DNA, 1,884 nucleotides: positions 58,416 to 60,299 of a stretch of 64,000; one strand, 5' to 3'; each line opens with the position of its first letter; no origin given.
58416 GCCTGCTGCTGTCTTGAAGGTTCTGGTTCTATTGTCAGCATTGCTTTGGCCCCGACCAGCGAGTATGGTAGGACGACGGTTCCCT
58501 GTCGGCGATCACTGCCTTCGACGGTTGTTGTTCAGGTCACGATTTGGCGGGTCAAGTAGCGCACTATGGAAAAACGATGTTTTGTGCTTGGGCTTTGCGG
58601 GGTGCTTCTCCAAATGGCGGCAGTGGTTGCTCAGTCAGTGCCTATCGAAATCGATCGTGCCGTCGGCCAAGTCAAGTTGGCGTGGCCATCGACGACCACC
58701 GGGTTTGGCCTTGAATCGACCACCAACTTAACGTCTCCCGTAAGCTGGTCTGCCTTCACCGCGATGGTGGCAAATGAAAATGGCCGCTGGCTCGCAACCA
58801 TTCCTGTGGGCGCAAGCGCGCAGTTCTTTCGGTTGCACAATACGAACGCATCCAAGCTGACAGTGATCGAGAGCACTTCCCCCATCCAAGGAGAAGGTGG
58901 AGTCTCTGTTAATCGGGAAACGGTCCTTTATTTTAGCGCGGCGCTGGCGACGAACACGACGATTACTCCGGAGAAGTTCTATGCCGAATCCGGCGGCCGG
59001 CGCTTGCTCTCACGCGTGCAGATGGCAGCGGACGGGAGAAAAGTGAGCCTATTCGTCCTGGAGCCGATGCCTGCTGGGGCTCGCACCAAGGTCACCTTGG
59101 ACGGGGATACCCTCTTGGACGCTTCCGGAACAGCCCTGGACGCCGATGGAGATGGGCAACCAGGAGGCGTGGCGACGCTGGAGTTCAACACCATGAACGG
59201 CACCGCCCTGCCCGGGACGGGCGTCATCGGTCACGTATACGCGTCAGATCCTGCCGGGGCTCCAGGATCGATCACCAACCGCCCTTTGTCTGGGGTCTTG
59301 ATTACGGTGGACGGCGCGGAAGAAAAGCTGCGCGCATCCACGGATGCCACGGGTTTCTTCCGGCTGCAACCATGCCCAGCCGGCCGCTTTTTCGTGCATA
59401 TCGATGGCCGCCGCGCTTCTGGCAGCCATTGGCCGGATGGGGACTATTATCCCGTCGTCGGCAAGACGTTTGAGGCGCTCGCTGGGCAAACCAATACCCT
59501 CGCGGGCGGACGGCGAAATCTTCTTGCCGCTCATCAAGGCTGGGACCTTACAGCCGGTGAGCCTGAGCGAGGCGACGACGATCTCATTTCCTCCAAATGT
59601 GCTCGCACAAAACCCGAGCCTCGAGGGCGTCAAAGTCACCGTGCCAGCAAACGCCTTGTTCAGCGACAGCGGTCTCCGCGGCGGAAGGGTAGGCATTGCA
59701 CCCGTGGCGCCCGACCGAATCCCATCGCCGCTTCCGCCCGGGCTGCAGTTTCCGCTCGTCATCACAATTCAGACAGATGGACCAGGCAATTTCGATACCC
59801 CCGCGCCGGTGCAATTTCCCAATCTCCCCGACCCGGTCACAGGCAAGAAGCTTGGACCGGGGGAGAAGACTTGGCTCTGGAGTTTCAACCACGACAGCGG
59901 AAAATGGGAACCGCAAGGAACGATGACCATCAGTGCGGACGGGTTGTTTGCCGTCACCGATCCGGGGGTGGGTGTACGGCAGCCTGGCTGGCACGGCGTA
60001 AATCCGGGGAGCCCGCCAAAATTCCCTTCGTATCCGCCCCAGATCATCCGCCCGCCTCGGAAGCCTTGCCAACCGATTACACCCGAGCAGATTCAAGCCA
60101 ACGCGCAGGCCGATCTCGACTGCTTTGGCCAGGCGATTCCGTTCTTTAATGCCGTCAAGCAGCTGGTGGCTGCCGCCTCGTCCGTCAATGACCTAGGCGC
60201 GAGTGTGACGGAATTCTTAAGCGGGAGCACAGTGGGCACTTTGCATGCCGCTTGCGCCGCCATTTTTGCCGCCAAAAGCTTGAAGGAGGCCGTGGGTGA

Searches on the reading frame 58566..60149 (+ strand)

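Call 70: search_protein_families(library=pfam, proteins=[P0136], max_evalue=0.001)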
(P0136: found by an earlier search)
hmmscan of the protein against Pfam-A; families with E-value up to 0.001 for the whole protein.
P0136 (384 aa): 2 families
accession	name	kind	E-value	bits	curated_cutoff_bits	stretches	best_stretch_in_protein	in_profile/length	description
PF04616.20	Glyco_hydro_43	-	9.3e-49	166.7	32.2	1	77-365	11-288/288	Glycosyl hydrolases family 43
PF00251.26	Glyco_hydro_32N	-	0.00063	19.8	22.1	0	78-220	11-151/307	Glycosyl hydrolases family 32 N-terminal domain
